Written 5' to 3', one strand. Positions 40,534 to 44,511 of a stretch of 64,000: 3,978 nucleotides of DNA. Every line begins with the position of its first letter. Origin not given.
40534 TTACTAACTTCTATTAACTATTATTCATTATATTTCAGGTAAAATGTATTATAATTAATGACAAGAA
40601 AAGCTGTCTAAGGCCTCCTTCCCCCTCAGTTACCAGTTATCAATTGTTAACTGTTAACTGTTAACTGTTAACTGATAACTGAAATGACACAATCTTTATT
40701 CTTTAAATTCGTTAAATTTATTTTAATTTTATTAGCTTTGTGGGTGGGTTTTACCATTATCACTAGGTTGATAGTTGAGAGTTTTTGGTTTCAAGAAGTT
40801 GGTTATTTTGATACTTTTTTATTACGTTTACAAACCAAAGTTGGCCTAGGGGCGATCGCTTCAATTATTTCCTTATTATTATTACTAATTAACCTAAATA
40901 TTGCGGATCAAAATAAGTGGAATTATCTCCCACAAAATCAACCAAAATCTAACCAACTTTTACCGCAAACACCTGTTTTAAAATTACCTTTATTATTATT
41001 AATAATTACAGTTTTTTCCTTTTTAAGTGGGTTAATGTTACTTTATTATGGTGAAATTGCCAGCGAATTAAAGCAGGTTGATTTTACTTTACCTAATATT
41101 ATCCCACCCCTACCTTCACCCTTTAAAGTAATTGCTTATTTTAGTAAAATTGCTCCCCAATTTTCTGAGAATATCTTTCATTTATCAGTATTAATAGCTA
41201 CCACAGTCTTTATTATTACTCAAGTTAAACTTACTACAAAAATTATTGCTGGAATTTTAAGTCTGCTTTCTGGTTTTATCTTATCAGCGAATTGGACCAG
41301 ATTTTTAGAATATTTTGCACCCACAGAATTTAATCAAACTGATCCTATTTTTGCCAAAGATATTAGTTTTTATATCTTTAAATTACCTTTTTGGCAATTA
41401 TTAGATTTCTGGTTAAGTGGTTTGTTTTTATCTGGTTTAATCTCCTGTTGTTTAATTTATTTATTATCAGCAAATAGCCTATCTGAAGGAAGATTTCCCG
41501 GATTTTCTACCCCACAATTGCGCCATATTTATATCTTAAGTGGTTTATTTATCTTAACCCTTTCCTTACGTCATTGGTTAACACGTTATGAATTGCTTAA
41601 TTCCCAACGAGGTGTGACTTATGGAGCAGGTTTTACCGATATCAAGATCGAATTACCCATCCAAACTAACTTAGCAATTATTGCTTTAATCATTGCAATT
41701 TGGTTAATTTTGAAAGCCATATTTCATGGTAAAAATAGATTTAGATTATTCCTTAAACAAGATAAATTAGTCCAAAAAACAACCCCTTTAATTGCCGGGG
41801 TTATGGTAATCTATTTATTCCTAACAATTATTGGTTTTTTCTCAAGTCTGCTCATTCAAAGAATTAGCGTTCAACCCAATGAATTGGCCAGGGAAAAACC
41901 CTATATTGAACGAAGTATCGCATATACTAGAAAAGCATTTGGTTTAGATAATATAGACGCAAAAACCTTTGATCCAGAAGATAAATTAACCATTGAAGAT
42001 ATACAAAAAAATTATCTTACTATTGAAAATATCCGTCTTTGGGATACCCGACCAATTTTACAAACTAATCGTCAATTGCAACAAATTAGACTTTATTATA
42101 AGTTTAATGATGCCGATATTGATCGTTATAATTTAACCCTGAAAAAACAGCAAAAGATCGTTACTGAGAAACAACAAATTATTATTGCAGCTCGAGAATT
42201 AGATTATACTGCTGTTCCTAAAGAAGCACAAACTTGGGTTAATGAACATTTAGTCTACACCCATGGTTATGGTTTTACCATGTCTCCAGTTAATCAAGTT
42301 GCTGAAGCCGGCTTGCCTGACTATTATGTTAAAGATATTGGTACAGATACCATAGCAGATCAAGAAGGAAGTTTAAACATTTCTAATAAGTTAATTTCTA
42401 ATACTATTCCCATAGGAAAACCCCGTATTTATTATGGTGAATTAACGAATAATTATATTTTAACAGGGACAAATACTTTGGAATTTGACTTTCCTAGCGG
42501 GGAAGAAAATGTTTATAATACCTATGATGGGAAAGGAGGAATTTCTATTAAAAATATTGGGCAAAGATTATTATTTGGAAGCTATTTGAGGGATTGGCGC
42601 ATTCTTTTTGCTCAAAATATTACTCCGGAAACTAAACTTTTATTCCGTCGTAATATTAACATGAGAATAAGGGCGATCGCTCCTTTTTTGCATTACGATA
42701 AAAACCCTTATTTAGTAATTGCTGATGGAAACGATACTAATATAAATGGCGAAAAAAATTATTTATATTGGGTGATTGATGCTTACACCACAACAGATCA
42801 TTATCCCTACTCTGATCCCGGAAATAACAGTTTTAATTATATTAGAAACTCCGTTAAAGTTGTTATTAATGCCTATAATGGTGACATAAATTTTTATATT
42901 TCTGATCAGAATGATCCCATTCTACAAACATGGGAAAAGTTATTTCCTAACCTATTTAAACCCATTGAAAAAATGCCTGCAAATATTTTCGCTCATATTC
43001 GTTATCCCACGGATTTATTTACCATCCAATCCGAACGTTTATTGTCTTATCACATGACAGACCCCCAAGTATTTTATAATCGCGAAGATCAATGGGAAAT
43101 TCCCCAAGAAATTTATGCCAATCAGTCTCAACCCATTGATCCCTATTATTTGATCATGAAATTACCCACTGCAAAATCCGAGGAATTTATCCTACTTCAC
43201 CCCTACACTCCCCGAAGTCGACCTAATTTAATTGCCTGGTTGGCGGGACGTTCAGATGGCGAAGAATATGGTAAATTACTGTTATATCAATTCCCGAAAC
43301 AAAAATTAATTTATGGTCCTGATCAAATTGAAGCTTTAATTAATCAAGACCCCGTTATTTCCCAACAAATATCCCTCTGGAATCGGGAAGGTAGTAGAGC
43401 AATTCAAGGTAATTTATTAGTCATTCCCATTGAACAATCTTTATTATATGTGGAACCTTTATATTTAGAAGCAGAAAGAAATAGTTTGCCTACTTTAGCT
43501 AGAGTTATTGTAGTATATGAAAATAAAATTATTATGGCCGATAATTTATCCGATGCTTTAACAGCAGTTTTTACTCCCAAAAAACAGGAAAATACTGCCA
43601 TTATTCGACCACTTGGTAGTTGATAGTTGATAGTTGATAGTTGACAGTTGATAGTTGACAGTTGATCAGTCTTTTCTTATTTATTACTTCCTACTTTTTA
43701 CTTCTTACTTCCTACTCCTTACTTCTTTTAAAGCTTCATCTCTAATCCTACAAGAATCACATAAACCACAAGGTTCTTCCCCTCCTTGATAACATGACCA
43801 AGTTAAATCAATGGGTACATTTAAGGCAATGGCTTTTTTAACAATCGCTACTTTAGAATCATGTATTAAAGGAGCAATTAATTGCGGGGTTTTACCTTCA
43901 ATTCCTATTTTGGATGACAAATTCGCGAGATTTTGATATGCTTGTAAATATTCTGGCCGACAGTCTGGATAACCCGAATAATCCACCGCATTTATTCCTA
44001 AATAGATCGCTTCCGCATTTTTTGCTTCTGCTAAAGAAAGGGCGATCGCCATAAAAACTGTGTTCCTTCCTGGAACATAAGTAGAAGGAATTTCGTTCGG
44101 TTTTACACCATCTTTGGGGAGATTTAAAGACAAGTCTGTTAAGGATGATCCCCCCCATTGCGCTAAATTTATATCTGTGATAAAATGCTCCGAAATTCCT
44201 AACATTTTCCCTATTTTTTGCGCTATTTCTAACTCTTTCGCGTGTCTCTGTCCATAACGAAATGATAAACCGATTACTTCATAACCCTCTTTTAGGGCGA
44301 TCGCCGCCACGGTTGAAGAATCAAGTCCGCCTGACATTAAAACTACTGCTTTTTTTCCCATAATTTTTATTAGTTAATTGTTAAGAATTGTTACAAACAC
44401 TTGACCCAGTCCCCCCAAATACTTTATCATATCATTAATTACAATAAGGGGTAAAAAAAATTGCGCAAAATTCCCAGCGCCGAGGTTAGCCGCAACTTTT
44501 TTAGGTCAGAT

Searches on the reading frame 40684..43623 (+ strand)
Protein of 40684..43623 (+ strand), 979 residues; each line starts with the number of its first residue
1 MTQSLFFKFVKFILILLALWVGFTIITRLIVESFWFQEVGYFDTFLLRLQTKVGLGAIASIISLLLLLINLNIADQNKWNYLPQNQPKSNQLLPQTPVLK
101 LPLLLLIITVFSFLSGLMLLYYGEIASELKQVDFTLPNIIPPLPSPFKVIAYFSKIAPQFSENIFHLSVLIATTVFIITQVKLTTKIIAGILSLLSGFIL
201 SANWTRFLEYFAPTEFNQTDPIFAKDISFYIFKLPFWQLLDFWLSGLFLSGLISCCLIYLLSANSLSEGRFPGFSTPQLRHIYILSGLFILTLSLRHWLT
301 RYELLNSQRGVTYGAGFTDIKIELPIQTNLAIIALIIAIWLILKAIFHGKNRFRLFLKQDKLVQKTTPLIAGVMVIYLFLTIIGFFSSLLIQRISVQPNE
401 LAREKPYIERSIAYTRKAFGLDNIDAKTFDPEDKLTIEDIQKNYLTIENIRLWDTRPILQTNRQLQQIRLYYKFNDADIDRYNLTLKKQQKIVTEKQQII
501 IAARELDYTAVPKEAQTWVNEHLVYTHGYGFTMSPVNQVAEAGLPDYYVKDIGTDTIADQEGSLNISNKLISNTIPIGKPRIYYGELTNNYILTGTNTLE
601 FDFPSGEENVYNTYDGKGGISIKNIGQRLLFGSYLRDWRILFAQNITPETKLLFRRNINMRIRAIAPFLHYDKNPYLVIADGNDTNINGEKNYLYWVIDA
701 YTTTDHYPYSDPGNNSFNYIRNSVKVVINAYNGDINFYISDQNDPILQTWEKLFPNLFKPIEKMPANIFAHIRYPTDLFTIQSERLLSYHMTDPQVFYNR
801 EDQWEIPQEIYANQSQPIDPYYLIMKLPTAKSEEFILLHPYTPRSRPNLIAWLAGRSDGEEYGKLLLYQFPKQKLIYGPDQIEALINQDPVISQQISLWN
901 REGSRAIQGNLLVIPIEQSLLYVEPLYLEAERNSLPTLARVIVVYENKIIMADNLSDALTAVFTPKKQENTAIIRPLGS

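Call 26: search_protein_families(library=pfam, proteins=[window:40684-43623:+], max_evalue=0.00001)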
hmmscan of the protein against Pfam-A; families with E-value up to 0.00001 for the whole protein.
window:40684-43623:+ (979 aa): 1 family
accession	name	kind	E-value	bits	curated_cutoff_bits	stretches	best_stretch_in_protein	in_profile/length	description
PF03699.18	UPF0182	-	4.3e-296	984.6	27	1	12-899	4-770/770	Uncharacterised protein family (UPF0182)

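Call 33: find_homologous_proteins(query=window:40684-43623:+)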
Query window:40684-43623:+ (979 aa): 2460 proteins with E <= 0.001 among 8000 candidates; the best 120 are listed.
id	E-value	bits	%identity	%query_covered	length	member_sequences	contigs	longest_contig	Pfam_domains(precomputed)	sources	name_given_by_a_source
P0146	0.0e+0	2210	100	100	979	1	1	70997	PF03699.19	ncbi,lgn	-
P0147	0.0e+0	1978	88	100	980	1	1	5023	PF03699.19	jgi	jgi:uncharacterized protein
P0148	0.0e+0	1905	85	100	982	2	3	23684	PF03699.19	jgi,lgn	jgi:hypothetical protein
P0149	0.0e+0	1669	73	100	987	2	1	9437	PF03699.19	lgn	-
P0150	0.0e+0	1413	64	98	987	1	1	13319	PF03699.19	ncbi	ncbi:MAG: UPF0182 family protein [Xenococcaceae cyanobacterium]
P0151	0.0e+0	1349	60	99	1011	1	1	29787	PF03699.19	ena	-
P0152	0.0e+0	1347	60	99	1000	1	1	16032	PF03699.19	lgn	-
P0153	0.0e+0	1346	61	99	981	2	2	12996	PF03699.19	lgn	-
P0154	0.0e+0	1334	60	100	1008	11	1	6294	PF03699.19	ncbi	-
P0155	0.0e+0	1329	60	99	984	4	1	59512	PF03699.19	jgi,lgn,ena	jgi:hypothetical protein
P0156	0.0e+0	1322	61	100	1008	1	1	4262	PF03699.19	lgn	-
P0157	0.0e+0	1302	60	98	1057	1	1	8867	PF03699.19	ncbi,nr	ncbi:MAG: COG1615 family transporter [Moorea sp. SIO2B7]|nr:COG1615 family transporter [Moorena sp. 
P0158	0.0e+0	1292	60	97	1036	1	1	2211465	PF03699.19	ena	-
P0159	0.0e+0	1289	58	98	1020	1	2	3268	PF03699.19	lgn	-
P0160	0.0e+0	1288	56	99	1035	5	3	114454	PF03699.19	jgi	jgi:uncharacterized membrane protein (UPF0182 family)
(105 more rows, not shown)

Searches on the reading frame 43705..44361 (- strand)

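Call 26: search_protein_families(library=pfam, proteins=[window:43705-44361:-], max_evalue=0.00001)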
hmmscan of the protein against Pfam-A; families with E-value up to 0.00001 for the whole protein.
window:43705-44361:- (218 aa): 2 families
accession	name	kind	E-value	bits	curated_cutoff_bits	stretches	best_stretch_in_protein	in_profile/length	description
PF06508.19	QueC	-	3e-72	242.9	22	1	4-214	1-209/210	Queuosine biosynthesis protein QueC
PF00733.27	Asn_synthase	-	4.3e-06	27.1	21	1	7-60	22-76/354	Asparagine synthase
